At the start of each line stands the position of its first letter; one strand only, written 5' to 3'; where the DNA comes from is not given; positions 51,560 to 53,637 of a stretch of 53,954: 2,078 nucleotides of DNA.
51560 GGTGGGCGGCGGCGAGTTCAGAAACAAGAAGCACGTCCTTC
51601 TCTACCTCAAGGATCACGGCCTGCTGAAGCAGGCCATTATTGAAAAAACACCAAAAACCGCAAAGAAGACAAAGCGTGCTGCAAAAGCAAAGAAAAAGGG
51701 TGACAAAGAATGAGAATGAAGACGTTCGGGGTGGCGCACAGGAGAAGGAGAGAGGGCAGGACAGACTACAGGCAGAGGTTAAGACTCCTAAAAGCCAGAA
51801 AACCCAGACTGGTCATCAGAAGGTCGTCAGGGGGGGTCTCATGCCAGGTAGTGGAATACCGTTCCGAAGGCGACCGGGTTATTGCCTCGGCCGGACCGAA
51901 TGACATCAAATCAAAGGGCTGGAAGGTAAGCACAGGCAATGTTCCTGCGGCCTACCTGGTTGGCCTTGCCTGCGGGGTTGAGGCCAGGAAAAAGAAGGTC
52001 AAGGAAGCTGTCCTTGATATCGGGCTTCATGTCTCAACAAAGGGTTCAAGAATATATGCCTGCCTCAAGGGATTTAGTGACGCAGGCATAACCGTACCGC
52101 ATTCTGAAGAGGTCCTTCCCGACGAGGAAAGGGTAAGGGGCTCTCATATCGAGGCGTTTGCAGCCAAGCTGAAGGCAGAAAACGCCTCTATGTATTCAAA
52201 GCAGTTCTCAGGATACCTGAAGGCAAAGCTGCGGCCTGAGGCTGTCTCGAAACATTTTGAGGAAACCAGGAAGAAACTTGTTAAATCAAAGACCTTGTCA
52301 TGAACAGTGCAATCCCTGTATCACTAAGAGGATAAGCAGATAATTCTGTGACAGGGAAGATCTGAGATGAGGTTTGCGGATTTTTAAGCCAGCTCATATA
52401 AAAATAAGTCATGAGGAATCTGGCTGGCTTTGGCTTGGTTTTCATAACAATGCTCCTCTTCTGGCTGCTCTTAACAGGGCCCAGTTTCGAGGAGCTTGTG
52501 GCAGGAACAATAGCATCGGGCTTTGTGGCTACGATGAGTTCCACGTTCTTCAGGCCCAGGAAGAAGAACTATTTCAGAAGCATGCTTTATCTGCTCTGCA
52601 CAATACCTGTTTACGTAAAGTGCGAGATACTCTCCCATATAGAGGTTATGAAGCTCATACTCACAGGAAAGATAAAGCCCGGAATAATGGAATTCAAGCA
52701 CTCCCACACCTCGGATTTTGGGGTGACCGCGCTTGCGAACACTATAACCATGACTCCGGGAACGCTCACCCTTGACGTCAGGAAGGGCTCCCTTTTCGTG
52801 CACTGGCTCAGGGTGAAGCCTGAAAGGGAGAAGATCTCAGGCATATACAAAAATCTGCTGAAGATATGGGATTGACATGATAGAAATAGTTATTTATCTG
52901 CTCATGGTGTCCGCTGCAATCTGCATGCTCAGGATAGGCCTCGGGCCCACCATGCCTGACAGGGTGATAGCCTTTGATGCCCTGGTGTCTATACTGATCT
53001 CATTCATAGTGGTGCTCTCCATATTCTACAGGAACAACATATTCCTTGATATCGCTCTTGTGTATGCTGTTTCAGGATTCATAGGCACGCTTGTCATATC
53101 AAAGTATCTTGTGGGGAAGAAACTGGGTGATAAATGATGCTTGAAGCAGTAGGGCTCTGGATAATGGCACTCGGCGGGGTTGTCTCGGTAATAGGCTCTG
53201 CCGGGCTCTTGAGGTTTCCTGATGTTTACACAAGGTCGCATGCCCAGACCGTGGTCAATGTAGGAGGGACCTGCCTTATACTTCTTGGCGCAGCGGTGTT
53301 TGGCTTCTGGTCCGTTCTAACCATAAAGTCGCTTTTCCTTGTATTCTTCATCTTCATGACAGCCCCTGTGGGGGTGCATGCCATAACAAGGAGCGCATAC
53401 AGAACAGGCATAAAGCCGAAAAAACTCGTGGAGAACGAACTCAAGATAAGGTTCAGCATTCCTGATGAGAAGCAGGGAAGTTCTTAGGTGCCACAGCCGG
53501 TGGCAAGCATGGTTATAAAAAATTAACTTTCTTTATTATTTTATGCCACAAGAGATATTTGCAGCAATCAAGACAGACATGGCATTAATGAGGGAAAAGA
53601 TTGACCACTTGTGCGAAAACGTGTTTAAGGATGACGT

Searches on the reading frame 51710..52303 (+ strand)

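Call 59: search_protein_families(library=pfam, proteins=[window:51710-52303:+], max_evalue=0.001)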
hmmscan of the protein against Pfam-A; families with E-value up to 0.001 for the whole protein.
window:51710-52303:+ (197 aa): 2 families
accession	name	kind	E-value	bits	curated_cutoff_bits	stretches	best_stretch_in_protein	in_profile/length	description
PF17144.9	Ribosomal_L5e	-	3.1e-28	99.4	27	2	5-95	2-99/163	Ribosomal large subunit proteins 60S L5, and 50S L18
PF00861.27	Ribosomal_L18p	-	2.6e-06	28.2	27.8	1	10-105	6-94/116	Ribosomal L18 of archaea, bacteria, mitoch. and chloroplast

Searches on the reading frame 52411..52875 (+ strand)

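Call 59: search_protein_families(library=pfam, proteins=[window:52411-52875:+], max_evalue=0.001)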
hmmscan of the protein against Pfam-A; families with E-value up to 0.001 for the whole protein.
window:52411-52875:+ (154 aa): 1 family
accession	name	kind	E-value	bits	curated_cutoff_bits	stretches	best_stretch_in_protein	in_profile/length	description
PF01899.21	MNHE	-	2.2e-29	102.6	27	1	12-146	2-135/145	Na+/H+ ion antiporter subunit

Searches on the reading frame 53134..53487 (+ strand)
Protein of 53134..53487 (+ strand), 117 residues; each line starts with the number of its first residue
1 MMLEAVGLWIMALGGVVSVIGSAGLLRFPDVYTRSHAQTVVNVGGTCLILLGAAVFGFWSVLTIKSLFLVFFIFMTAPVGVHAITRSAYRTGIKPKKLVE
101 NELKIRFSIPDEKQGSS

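Call 59: search_protein_families(library=pfam, proteins=[window:53134-53487:+], max_evalue=0.001)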
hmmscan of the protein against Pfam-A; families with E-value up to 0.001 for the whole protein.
window:53134-53487:+ (117 aa): 1 family
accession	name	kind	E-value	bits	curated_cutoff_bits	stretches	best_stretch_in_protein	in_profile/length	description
PF03334.19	PhaG_MnhG_YufB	-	3.2e-21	75.8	23.4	1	11-89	2-80/80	Na+/H+ antiporter subunit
